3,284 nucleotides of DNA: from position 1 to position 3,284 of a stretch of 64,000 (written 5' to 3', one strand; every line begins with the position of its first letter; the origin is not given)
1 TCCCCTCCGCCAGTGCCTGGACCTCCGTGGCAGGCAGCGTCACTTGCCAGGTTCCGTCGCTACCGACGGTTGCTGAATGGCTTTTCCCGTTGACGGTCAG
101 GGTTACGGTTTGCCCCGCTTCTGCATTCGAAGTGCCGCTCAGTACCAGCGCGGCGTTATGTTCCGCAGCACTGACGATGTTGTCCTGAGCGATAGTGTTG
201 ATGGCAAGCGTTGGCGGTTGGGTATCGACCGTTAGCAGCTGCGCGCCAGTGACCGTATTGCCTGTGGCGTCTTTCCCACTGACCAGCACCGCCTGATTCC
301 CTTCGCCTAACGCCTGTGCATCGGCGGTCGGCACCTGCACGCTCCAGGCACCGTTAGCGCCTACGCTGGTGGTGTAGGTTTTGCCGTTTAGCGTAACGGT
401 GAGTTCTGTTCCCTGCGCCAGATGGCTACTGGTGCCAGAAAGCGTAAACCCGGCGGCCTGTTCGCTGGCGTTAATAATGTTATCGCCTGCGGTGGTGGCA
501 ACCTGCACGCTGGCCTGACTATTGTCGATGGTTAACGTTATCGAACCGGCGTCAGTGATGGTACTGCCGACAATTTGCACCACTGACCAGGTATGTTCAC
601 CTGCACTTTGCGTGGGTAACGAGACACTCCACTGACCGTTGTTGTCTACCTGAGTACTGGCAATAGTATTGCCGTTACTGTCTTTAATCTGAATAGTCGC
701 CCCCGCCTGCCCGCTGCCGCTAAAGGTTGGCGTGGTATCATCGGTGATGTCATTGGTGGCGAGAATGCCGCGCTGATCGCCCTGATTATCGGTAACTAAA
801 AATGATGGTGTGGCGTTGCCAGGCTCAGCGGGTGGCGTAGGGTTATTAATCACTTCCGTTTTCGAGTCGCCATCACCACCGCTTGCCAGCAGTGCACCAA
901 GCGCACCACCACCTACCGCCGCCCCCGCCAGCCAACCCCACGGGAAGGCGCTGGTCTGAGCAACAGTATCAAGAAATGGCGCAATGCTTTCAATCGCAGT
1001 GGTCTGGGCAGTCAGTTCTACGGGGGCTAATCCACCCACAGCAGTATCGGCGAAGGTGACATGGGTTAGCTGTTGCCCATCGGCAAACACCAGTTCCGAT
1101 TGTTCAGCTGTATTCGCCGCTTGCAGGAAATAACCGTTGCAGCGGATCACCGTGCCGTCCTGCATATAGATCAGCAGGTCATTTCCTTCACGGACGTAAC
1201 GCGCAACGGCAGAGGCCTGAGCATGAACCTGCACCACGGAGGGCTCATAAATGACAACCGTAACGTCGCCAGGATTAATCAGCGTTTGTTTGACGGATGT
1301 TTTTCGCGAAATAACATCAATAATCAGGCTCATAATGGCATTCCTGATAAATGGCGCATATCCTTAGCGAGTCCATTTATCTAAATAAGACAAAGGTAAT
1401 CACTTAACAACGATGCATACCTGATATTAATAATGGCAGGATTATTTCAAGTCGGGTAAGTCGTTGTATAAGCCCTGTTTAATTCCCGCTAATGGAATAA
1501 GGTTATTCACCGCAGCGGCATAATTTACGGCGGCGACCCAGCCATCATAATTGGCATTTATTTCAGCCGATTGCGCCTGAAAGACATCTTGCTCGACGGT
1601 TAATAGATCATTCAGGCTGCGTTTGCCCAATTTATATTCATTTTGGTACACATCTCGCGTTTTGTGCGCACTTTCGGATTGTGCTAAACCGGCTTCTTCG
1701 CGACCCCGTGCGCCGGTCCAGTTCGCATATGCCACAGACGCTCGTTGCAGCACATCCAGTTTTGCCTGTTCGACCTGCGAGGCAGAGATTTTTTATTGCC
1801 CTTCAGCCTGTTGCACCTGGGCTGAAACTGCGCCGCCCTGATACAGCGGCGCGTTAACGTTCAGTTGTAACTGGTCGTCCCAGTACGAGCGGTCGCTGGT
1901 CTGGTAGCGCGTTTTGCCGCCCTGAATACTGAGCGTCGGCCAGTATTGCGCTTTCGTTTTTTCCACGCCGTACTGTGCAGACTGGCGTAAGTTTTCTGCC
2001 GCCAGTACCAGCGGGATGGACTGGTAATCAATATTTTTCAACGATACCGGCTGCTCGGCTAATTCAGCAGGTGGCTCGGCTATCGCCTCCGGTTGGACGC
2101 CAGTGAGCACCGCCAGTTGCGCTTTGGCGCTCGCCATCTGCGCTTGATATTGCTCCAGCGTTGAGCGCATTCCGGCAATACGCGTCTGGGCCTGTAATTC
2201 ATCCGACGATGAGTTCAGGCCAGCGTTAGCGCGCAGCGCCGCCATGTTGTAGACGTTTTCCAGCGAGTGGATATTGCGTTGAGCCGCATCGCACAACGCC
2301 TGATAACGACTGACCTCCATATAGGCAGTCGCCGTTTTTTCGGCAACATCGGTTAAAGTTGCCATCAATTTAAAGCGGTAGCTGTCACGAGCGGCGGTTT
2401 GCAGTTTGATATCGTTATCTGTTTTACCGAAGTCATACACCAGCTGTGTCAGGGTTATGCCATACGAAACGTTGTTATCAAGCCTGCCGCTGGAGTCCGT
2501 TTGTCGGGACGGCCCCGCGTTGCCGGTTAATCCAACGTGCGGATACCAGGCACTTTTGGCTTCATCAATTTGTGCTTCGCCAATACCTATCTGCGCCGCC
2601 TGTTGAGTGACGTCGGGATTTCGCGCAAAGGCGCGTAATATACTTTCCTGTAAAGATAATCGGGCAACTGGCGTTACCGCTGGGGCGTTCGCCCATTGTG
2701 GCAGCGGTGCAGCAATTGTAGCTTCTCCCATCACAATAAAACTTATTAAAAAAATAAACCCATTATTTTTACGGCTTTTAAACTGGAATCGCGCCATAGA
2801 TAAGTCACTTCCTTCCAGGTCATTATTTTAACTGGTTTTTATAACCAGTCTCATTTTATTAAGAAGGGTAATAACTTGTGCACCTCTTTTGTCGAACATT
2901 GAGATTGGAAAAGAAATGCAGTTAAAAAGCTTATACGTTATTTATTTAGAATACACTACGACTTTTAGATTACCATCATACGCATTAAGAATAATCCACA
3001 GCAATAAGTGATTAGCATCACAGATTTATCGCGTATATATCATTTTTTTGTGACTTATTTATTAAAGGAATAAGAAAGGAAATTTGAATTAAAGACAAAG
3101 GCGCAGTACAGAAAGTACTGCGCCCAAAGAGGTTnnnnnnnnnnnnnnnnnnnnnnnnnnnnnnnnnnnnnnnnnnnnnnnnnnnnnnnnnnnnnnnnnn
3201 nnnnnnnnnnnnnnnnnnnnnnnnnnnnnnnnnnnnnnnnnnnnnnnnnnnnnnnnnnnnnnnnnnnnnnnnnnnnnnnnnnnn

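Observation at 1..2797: Edge of a type I secretion adhesin island beside ybaT, where K-12 has cueR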

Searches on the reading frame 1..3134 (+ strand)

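Call 43: search_protein_families(proteins=[L008:559-3858:-], library=ncbifam, max_evalue=0.00001)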
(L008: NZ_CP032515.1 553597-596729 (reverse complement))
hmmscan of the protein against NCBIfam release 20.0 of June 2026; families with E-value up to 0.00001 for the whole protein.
L008:559-3858:- (1100 aa): 2 families
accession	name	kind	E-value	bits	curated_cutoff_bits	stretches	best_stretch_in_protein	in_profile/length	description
TIGR03661.1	T1SS_VCA0849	domain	2.1e-08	35.2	17.6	1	995-1097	1-90/91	type I secretion C-terminal target domain-containing protein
NF033510.3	Ca_tandemer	repeat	3.3e-08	33.8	50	1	269-361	6-94/96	Ca2+-stabilized repeat-containing adhesin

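Call 44: profile_search(protein=L008:559-3858:-)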
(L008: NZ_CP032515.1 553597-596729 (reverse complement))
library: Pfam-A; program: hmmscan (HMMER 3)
A. the first sequence (1100 residues): domains with independent E <= 10: 17; with E <= 0.001: 7
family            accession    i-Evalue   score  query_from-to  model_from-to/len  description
Big_13            PF19077.6     2.2e-13    51.0      72-164        11-102/102  Bacterial Ig-like domain
FG-GAP_3          PF13517.12    2.6e-09    38.0     558-630         1-60/61  FG-GAP-like repeat
Big_13            PF19077.6     6.3e-08    33.5     179-271        10-102/102  Bacterial Ig-like domain
FG-GAP_3          PF13517.12      1e-07    32.9     673-734         1-61/61  FG-GAP-like repeat
FG-GAP_3          PF13517.12    2.7e-07    31.5     443-505         1-59/61  FG-GAP-like repeat
HemolysinCabind   PF00353.25    0.00018    21.8     943-977         2-35/36  RTX calcium-binding nonapeptide repeat (4 copies)
Big_13            PF19077.6     0.00051    20.9       2-60         45-102/102  Bacterial Ig-like domain
FG-GAP            PF01839.29      0.013    15.9     616-637         5-28/37  FG-GAP repeat
Big_3_4           PF13754.12       0.23    11.8     120-180        18-77/106  Domain of unknown function
FG-GAP_3          PF13517.12       0.29    12.2     642-683        19-60/61  FG-GAP-like repeat
HemolysinCabind   PF00353.25       0.88    10.0     865-888         9-32/36  RTX calcium-binding nonapeptide repeat (4 copies)
Big_3_2           PF12245.14        1.1     9.9     135-163        93-121/122  Bacterial Ig-like domain
BNR               PF02012.26        1.2     9.8       1-10          1-10/12  BNR/Asp-box repeat
BNR               PF02012.26        6.7     7.6     107-116         1-10/12  BNR/Asp-box repeat
Big_3_2           PF12245.14        6.8     7.3      35-59         97-121/122  Bacterial Ig-like domain
Big_3_2           PF12245.14          7     7.3     243-270        94-121/122  Bacterial Ig-like domain
FG-GAP_3          PF13517.12        9.4     7.4     499-540         4-43/61  FG-GAP-like repeat

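Call 45: find_related_loci(query=L001:21443-22795:-, collection=genome_contigs, flank=6000)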
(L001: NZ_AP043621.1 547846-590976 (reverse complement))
Query L001:21443-22795:- (451 aa) in genome_contigs; peptide patterns used: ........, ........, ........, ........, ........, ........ (x = any residue, [..] = any of these).
76 stretches matched a pattern; 31 encode a relative of the query (tblastn E <= 1e-3); 31 distinct loci.
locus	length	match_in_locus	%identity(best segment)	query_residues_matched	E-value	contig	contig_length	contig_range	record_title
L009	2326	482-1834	99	1-451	0e+0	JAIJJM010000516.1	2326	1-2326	MAG: Collinsella sp. isolate Map_57_008 contig_100_5883, whole genome shotgun sequence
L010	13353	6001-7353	96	1-451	0e+0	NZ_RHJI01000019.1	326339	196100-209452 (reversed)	Escherichia sp. E1V33 1V33_19_consensus, whole genome shotgun sequence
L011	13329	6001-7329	74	14-451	0e+0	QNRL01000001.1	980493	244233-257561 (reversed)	Pseudocitrobacter faecalis strain DSM 27453 Ga0244571_101, whole genome shotgun sequence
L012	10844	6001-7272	67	28-451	0e+0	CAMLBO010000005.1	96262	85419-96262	MAG: uncultured Enterobacterales bacterium isolate SRR7287240_bin.1_metawrap_v1.3.0_MAG genome assembly, contig: ERZ1035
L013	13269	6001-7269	70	1-451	0e+0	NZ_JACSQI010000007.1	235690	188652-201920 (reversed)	Escherichia whittamii strain Sa2BVA5 NODE_7_length_235690_cov_8.592060, whole genome shotgun sequence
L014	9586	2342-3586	61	36-450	1e-169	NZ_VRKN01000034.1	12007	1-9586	Enterobacter asburiae strain TN152 NODE_36_length_12007_cov_99.6101, whole genome shotgun sequence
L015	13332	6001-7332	57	6-450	9e-169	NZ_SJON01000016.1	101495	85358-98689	Enterobacter quasihormaechei strain WCHEQ120003 16, whole genome shotgun sequence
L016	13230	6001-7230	60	41-450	1e-168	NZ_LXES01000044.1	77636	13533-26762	Enterobacter soli ATCC BAA-2102 Sequence00044, whole genome shotgun sequence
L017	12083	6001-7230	61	41-450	2e-168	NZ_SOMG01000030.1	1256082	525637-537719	Lelliottia nimipressuralis strain 51 GCID_CRU_0002_NODE_1.ctg_1, whole genome shotgun sequence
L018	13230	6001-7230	61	41-450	2e-168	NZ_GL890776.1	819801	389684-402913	Enterobacter mori LMG 25706 ENTMO1_scaffold5, whole genome shotgun sequence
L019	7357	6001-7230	60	41-450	7e-168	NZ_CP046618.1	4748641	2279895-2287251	Enterobacter asburiae strain AEB30 chromosome, complete genome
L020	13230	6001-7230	60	41-450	5e-168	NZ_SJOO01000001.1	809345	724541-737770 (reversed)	Enterobacter wuhouensis strain WCHEW120002 1, whole genome shotgun sequence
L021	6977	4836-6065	60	41-450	2e-168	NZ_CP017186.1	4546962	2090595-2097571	Enterobacter hormaechei subsp. hoffmannii strain DSM 14563 chromosome, complete genome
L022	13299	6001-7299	58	15-450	6e-167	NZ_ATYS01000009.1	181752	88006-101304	Budvicia aquatica DSM 5075 = ATCC 35567 strain DSM 5075 YWEDRAFT_scaffold_6.7_C, whole genome shotgun sequence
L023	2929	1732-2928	62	41-439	7e-177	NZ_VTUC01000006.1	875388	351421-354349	Enterobacter vonholyi strain E13 NODE_1_length_875388_cov_39.5206, whole genome shotgun sequence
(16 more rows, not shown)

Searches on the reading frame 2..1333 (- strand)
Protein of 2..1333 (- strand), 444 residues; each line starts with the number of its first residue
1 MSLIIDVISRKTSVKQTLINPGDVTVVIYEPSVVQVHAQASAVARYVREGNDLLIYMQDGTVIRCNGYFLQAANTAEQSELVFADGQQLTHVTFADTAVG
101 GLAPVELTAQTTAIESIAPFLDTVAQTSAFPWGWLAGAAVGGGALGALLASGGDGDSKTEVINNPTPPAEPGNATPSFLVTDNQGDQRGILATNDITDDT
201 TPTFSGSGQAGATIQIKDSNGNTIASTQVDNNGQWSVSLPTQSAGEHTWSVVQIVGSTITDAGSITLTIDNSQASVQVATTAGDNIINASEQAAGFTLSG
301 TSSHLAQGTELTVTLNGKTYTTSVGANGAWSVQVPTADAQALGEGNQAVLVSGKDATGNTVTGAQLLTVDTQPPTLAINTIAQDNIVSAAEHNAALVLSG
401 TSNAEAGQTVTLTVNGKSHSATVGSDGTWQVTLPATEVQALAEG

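Call 21: search_protein_families(proteins=[window:2-1333:-], library=ncbifam, max_evalue=0.001)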
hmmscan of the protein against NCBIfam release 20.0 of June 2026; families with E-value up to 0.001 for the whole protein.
window:2-1333:- (444 aa): 6 families
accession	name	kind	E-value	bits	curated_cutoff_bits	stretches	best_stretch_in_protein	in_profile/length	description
NF047714.1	adhesin_SiiEA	exception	2.3e-153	508.2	425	1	1-230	1-229/229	BapA-related adhesin SiiEA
NF033510.3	Ca_tandemer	repeat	3.7e-58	193.9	50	3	367-444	4-80/96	Ca2+-stabilized repeat-containing adhesin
NF012196.1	Ig_like_ice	domain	3.8e-21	75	50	2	351-435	1-95/108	Ig-like domain-containing protein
NF033677.1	biofilm_BapA_N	domain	2.2e-20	72.3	35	1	5-69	1-63/64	BapA prefix-like domain-containing protein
NF040520.1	Ig_like_BLP2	equivalog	1.1e-14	53.6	750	2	176-260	513-598/730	Ig-like repeat protein Blp2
NF058648.1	ECF_sub_HI1622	equivalog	0.00092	19.2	100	0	204-248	33-77/180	NikL family nickel/cobalt ECF transporter subunit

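Call 23: profile_search(protein=window:2-1333:-)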
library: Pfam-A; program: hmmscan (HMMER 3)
A. the first sequence (444 residues): domains with independent E <= 10: 15; with E <= 0.001: 4
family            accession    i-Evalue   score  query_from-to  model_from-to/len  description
BapA_N            PF22783.1     3.4e-19    69.2       5-132         4-122/123  BapA, prefix-like domain
Big_6             PF17936.7     2.1e-10    41.1     195-252         9-65/83  Bacterial Ig domain
Big_13            PF19077.6     1.3e-09    38.9     181-270         8-101/102  Bacterial Ig-like domain
Big_13            PF19077.6      0.0002    22.2     282-371        19-102/102  Bacterial Ig-like domain
Beta_helix        PF13229.12     0.0057    16.7     187-303        55-149/158  Right handed beta helix region
CarboxypepD_reg   PF13620.12     0.0063    17.3     205-271        10-73/82  Carboxypeptidase regulatory-like domain
Big_3_3           PF13750.12       0.04    14.0     338-392         8-67/157  Bacterial Ig-like domain (group 3)
Big_6             PF17936.7       0.049    14.3     396-437        15-56/83  Bacterial Ig domain
Big_13            PF19077.6       0.092    13.7     395-435        28-70/102  Bacterial Ig-like domain
bMG3              PF11974.14       0.19    12.1     206-245        25-65/103  Bacterial alpha-2-macroglobulin MG3 domain
CarboxypepD_reg   PF13620.12        0.9    10.4     398-437         7-49/82  Carboxypeptidase regulatory-like domain
CBM77             PF18283.7         2.2     9.1     293-341        14-58/108  Carbohydrate binding module 77
PLipase_C_C       PF05506.17        2.8     9.4     202-245        16-60/80  Bacterial phospholipase C, C-terminal domain
Filamin           PF00630.25        4.4     8.7     212-251        40-80/93  Filamin/ABP280 repeat
Big_6             PF17936.7         4.6     8.0     294-368        13-81/83  Bacterial Ig domain

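Call 39: search_solved_structures(query=window:2-1333:-, max_evalue=0.01)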
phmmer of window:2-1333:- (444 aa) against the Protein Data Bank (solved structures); distinct sequences matched with E-value up to 0.01: 3.
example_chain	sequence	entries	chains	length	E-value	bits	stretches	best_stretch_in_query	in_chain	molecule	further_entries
4p99_A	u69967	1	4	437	2.3e-47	165.1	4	256-402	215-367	MpAFP_RII tetra-tandemer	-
5irb_A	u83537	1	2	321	3.7e-27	98.5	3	278-436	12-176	RTX-adhesin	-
4kdv_A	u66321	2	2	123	4.5e-11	45.6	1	273-370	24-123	Antifreeze protein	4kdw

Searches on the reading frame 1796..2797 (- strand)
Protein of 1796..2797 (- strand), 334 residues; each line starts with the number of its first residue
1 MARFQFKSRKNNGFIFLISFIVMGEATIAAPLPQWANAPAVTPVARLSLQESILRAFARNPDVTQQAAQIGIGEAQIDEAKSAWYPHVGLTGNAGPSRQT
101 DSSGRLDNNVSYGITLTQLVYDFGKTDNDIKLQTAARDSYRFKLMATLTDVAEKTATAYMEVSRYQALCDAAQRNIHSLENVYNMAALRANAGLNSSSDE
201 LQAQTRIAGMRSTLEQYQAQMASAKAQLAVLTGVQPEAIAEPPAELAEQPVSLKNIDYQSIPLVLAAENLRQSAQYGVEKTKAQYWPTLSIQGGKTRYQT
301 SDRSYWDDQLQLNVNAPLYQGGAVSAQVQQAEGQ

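Call 21: search_protein_families(proteins=[window:1796-2797:-], library=ncbifam, max_evalue=0.001)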
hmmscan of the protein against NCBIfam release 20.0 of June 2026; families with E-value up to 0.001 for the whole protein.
window:1796-2797:- (334 aa): 7 families
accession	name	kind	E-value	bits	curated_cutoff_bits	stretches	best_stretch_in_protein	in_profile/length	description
TIGR01844.1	type_I_sec_TolC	subfamily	9e-89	298.3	225.15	1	47-334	3-301/414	TolC family outer membrane protein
TIGR01845.1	outer_NodT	subfamily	1.6e-22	80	210.05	1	49-332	59-359/460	efflux transporter outer membrane subunit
NF007002.0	PRK09465.1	equivalog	7.6e-14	51.1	495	1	56-332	33-325/460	outer membrane channel protein TolC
NF045679.1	DiMtlExpIhpA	equivalog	3.2e-12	45.9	650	1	41-237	25-218/424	divalent metal ion exporter subunit IhpA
NF033143.1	efflux_OM_AdeK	equivalog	4.1e-09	35.7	900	1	111-302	125-324/480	multidrug efflux RND transporter AdeIJK outer membrane channel subunit AdeK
NF033142.1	efflux_OM_AdeC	exception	8.3e-06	24.7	975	1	62-301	77-323/465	multidrug efflux RND transporter AdeABC outer membrane channel subunit AdeC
NF052390.1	efflux_OMP_AbuO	equivalog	0.0005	18.9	700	1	49-206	245-404/447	multidrug efflux outer membrane protein AbuO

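Call 34: find_encoding_contigs(protein=window:1796-2797:-, flank=10000, max_places=10)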
Protein window:1796-2797:- (334 aa): 2 contigs read that carry it; 2 places shown.
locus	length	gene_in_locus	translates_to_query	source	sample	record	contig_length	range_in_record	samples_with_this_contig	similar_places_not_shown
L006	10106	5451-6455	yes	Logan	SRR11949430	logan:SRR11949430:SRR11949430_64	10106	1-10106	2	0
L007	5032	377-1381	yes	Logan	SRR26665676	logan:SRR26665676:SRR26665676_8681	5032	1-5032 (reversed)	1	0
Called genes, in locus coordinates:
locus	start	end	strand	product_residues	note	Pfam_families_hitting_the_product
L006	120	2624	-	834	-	PF00403:HMA, PF12710:HAD (faint), PF00403:HMA, PF00122:E1-E2_ATPase, PF00702:Hydrolase, PF08282:Hydrolase_3 (weak)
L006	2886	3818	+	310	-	PF04960:Glutaminase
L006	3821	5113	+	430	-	PF13520:AA_permease_2, PF00324:AA_permease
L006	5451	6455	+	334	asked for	PF02321:OEP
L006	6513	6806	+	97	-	-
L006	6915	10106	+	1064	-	?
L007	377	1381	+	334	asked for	PF02321:OEP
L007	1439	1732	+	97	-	-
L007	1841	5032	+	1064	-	?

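Call 63: search_protein_families(proteins=[L006:6915-10106:+], library=ncbifam, max_evalue=0.00001)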
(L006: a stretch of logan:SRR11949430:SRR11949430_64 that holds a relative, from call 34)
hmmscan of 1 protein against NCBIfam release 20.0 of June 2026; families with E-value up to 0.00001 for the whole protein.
L006:6915-10106:+ (1064 aa): 5 families
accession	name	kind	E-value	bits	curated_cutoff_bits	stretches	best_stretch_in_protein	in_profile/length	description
NF033510.3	Ca_tandemer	repeat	5.7e-233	754.3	50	9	664-758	2-95/96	Ca2+-stabilized repeat-containing adhesin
NF047714.1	adhesin_SiiEA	exception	1.4e-152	505.7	425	1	1-230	1-229/229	BapA-related adhesin SiiEA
NF012196.1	Ig_like_ice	domain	4.8e-102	335.2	50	8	953-1038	6-100/108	Ig-like domain-containing protein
NF033677.1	biofilm_BapA_N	domain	5.5e-20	71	35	1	5-69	1-63/64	BapA prefix-like domain-containing protein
NF040520.1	Ig_like_BLP2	equivalog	2.3e-14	52.5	750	1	176-260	513-598/730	Ig-like repeat protein Blp2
